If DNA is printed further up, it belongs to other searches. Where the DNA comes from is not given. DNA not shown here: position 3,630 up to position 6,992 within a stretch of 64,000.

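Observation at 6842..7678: CBS-pair + HEPN-motif gene translationally coupled to hsdR as a fourth gene of a type I R-M operon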

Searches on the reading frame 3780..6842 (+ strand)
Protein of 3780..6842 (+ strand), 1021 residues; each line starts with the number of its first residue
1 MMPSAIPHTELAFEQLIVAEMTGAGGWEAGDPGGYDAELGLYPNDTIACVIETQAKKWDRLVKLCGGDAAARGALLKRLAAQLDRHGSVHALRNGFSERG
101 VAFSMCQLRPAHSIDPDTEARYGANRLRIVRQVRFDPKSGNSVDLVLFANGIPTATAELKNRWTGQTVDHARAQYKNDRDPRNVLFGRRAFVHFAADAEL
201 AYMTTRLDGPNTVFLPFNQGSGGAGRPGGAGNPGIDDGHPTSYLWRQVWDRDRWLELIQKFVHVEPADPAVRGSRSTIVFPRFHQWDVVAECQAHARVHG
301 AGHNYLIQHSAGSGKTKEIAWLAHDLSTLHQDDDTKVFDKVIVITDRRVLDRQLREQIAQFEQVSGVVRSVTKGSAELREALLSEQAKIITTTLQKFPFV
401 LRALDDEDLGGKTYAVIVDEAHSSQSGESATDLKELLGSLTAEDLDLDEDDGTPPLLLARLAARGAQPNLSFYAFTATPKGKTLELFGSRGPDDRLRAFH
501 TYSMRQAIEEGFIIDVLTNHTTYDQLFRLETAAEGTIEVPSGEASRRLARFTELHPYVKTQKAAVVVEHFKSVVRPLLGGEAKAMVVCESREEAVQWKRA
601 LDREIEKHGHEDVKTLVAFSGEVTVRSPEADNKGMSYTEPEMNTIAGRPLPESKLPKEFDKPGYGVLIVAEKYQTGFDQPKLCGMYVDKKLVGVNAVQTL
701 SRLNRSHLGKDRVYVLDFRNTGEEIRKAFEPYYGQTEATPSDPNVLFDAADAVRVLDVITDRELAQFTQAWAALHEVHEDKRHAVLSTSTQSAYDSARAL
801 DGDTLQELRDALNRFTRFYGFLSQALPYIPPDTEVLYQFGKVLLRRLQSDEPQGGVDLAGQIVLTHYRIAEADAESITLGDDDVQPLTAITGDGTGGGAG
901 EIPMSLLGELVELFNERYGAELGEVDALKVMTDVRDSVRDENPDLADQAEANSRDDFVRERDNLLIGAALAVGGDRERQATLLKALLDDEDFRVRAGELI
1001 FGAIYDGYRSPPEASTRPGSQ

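Call 5: search_protein_families(library=pfam, proteins=[window:3780-6842:+], max_evalue=1)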
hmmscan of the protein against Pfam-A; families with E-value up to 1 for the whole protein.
window:3780-6842:+ (1021 aa): 5 families
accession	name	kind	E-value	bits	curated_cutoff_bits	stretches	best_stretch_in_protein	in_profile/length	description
PF18766.7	SWI2_SNF2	-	1.2e-23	84.4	26.7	1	289-524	6-196/221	SWI2/SNF2 ATPase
PF04313.20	HSDR_N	-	4.7e-13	49.9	25.1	1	122-209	107-195/198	Type I restriction enzyme R protein N terminus (HSDR_N)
PF04851.21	ResIII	-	2.5e-12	47.5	22.5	1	282-435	5-148/164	Type III restriction enzyme, res subunit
PF22679.2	T1R_D3-like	-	9.7e-10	39.5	27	1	665-720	102-158/158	Type I restriction enzyme subunit R domain 3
PF00270.35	DEAD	-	1.1e-09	38.7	26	1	298-485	11-165/167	DEAD/DEAH box helicase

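Call 6: search_protein_families(library=padloc, proteins=[window:3780-6842:+], max_evalue=1)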
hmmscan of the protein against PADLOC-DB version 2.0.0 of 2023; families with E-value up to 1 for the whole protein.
window:3780-6842:+ (1021 aa): 7 families
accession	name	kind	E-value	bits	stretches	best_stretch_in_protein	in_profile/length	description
PDLC03040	REase_I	-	4.1e-30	102.4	1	124-739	116-699/1029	Type I restriction enzyme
PDLC03048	REase_I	-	2.4e-22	76.9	3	306-435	273-394/976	Type I restriction enzyme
PDLC03044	REase_I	-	2.8e-15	53.4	2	666-735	633-703/1034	Type I restriction enzyme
PDLC03041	REase_I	-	2.6e-14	50.2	2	663-745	675-757/1099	Type I restriction enzyme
PDLC03046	REase_I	-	4.5e-08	29.5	2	666-720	676-730/1025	Type I restriction enzyme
PDLC03045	REase_I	-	2.5e-06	23.7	2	664-726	627-690/995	Type I restriction enzyme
PDLC04531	PDC-M23B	-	0.0078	12.2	1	350-437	365-452/1060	-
